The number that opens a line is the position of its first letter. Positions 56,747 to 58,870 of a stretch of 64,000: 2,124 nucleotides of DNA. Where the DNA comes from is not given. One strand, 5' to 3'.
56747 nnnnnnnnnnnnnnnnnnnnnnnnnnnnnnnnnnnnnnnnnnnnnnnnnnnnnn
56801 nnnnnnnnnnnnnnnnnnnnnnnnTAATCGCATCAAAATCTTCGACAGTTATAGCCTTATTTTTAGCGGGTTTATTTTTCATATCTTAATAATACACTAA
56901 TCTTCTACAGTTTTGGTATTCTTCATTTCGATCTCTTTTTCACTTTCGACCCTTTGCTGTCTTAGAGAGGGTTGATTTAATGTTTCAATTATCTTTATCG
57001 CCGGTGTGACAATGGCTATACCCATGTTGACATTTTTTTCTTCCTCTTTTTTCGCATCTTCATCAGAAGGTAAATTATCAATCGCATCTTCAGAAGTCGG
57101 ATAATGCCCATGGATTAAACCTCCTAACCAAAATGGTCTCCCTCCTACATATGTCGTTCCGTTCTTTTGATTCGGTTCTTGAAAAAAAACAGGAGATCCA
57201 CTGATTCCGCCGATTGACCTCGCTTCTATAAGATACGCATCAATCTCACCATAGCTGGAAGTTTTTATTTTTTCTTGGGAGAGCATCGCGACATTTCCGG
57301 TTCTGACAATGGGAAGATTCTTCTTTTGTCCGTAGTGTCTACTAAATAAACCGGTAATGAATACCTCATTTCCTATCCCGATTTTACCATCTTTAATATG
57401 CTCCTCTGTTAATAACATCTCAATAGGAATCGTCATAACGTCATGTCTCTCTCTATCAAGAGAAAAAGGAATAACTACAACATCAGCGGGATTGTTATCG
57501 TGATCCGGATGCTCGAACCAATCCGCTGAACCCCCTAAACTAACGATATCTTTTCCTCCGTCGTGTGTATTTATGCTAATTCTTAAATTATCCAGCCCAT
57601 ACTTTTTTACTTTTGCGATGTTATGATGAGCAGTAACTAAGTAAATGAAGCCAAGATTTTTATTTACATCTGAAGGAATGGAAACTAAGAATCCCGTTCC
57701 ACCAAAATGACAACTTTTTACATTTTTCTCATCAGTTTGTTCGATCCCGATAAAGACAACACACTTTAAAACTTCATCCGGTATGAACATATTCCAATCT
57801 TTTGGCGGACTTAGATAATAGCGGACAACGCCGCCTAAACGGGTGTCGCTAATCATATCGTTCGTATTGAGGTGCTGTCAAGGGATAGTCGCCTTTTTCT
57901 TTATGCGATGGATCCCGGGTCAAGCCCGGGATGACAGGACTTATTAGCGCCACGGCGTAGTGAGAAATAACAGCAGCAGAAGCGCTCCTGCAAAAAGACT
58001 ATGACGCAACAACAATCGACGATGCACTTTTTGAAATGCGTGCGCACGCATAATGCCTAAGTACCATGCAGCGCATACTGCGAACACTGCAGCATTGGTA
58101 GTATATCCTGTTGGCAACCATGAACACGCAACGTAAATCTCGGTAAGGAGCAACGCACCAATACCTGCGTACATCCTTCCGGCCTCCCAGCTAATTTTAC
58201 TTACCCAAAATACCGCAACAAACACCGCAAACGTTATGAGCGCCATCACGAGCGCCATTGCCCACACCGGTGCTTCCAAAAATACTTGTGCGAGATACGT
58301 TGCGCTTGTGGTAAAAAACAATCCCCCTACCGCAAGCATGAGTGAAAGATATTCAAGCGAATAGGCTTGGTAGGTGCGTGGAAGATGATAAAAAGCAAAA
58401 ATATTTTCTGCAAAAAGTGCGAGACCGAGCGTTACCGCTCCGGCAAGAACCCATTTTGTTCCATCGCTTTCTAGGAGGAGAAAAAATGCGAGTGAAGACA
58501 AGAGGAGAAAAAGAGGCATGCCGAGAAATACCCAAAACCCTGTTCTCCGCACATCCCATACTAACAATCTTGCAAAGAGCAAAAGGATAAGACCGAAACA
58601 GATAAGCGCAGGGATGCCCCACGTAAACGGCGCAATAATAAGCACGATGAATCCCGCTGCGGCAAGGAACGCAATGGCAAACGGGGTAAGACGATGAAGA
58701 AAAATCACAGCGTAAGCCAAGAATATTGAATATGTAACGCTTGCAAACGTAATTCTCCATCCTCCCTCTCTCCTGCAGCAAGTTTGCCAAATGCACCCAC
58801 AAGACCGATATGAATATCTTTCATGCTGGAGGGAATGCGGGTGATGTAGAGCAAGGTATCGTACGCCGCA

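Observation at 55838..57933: Recent IS1595-family insertion carrying a passenger trypsin-like protease, landed inside a family-A repeat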

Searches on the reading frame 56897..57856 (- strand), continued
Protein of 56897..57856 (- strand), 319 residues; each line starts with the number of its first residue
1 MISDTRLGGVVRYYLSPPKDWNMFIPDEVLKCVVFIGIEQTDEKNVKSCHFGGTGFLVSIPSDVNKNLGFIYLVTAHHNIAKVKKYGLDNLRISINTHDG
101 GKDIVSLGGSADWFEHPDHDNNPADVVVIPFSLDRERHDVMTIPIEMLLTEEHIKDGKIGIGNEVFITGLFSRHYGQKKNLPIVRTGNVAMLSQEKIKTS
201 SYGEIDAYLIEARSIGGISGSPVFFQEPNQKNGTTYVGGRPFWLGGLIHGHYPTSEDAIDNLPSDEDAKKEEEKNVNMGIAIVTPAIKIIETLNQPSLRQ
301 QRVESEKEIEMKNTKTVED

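Call 82: search_protein_representatives(alignment_id=A4)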
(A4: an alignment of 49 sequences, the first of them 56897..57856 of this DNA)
Query: 49 sequences, 313 profile positions. Proteins with E-value up to 0.001 (for the whole library): 11956; up to 1e-10: 7422; up to 1e-30: 3760. The best 150 are listed.
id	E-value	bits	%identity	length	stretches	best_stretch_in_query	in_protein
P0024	3.8e-120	417.1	-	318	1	3-312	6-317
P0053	2.2e-117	408.0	-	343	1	2-311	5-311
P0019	4.4e-117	407.0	-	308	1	2-310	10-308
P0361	1.5e-115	402.0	-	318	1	2-310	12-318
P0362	3.5e-115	400.8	-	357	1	2-311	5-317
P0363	4.5e-112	390.6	-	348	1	3-311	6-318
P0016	5.9e-112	390.2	-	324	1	2-310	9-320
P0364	6.3e-109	380.3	-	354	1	2-311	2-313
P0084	1.1e-108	379.5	-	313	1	2-310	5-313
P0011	1.4e-108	379.1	-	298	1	23-311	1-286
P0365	2.1e-107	375.3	-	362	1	2-307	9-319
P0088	3.0e-107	374.7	-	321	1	24-311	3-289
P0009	6.1e-107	373.7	-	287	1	23-310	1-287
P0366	6.7e-107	373.6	-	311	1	2-302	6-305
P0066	4.7e-105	367.5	-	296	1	23-308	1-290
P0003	7.4e-104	363.6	-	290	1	23-299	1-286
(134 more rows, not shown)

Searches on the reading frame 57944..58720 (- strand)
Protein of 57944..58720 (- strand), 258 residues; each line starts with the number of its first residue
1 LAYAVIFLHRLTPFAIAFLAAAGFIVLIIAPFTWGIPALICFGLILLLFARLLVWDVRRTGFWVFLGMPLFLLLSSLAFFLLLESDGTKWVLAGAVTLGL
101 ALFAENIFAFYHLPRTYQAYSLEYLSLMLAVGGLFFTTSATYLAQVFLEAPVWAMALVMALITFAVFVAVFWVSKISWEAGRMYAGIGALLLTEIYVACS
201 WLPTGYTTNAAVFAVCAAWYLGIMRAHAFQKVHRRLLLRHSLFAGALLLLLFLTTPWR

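Call 80: find_encoding_contigs(protein=window:57944-58720:-, flank=4000, max_places=8)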
Protein window:57944-58720:- (258 aa): no gene with exactly this product is on record in the collection.
